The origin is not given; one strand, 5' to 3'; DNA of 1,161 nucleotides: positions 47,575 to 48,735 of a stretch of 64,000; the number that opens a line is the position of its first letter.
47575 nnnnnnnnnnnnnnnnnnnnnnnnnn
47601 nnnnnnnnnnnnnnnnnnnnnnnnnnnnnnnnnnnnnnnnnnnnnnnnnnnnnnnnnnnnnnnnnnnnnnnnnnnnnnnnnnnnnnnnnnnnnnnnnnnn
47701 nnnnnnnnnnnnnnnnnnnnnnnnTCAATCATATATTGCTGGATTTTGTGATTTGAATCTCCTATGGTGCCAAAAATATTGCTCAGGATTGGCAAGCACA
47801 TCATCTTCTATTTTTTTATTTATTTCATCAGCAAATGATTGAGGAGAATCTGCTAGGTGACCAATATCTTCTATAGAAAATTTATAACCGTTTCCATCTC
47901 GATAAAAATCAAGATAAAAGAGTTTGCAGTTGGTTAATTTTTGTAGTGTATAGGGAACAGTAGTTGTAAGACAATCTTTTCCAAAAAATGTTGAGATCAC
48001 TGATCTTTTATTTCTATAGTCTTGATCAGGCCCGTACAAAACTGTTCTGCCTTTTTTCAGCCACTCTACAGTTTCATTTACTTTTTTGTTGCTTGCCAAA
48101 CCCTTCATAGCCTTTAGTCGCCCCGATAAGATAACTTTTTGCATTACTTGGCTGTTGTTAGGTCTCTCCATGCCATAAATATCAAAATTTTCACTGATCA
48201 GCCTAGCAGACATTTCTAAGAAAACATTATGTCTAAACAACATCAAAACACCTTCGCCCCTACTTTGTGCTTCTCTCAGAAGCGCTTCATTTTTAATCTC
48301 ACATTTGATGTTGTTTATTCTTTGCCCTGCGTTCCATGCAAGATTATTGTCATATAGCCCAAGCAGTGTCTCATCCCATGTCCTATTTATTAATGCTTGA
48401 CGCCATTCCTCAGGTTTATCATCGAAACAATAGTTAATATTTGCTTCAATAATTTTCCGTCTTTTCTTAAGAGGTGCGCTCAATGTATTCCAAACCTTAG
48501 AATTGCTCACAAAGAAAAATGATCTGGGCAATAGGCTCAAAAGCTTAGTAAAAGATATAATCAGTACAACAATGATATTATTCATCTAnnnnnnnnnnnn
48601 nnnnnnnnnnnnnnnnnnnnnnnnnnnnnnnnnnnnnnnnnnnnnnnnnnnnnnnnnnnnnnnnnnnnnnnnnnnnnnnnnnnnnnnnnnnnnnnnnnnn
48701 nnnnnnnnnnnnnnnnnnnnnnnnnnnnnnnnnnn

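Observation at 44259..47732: Translationally chained glycosyltransferase / methyltransferase / QW-repeat protein operon (plus a convergent second methyltransferase) beside lipid A-Kdo genes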

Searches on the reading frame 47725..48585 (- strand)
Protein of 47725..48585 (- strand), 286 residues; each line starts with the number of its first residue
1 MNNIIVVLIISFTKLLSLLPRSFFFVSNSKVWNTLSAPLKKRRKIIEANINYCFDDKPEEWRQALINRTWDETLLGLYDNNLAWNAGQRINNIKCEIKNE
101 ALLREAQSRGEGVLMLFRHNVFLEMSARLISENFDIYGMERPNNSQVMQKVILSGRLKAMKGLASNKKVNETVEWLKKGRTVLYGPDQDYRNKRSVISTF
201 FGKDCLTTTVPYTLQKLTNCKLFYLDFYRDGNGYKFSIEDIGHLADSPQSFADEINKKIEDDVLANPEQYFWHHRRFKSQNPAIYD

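Call 3: search_protein_families(library=pfam, proteins=[window:47725-48585:-], max_evalue=0.01)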
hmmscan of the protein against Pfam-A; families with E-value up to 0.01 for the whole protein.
window:47725-48585:- (286 aa): 1 family
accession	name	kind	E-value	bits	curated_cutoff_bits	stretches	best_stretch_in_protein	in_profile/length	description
PF03279.18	Lip_A_acyltrans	-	4.3e-42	144.8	22.3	1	5-278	15-294/295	Bacterial lipid A biosynthesis acyltransferase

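Call 4: search_protein_families(library=ncbifam, proteins=[window:47725-48585:-], max_evalue=0.01)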
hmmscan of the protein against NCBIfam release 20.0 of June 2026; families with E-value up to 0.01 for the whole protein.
window:47725-48585:- (286 aa): 15 families
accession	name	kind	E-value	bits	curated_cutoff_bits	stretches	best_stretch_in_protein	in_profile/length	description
TIGR02207.1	lipid_A_htrB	subfamily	3.8e-52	177.5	297.8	1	7-281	16-295/303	LpxL/LpxP family Kdo(2)-lipid IV(A) lauroyl/palmitoleoyl acyltransferase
NF005340.0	PRK06860.1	subfamily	1.4e-43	149.2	398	1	8-281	23-301/309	lipid A biosynthesis lauroyl acyltransferase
NF006437.0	PRK08733.1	equivalog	4e-43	147.7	540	1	40-281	55-298/306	LpxL/LpxP family Kdo(2)-lipid IV(A) lauroyl/palmitoleoyl acyltransferase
NF005952.0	PRK08025.1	equivalog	2e-37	128.9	517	1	15-280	28-297/306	kdo(2)-lipid IV(A) palmitoleoyltransferase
NF004191.0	PRK05646.1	equivalog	1.9e-35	122.5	491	1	30-281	42-299/310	lipid A biosynthesis lauroyl acyltransferase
NF006487.0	PRK08905.1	equivalog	2.2e-27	95.9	281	1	10-280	4-276/290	lysophospholipid acyltransferase family protein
NF006432.0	PRK08706.1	equivalog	1e-26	93.9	384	1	15-280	10-281/289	lipid A biosynthesis lauroyl acyltransferase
NF005399.0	PRK06946.1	subfamily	7.1e-24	84.6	343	1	2-282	3-288/294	lipid A biosynthesis lauroyl acyltransferase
NF006507.0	PRK08943.1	subfamily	7.9e-23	81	337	1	9-282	30-309/322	lipid A biosynthesis (KDO)2-(lauroyl)-lipid IVA acyltransferase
NF006270.0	PRK08419.1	equivalog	2.2e-22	79.7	248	1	3-285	4-296/298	lipid A biosynthesis lauroyl acyltransferase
TIGR02208.1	lipid_A_msbB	equivalog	4.7e-20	72.1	336.05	1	10-280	21-297/305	lauroyl-Kdo(2)-lipid IV(A) myristoyltransferase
NF005120.0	PRK06553.1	equivalog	1.4e-15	57.4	273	1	4-278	22-307/308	lipid A biosynthesis lauroyl acyltransferase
NF004190.0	PRK05645.1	equivalog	3.2e-12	46.2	377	1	4-281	4-288/295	lysophospholipid acyltransferase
NF006438.0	PRK08734.1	equivalog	7.3e-11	41.6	363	1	43-282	44-290/305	lauroyl acyltransferase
NF004569.0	PRK05906.1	equivalog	1.1e-09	37.7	439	1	108-279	137-314/454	lipid A biosynthesis lauroyl acyltransferase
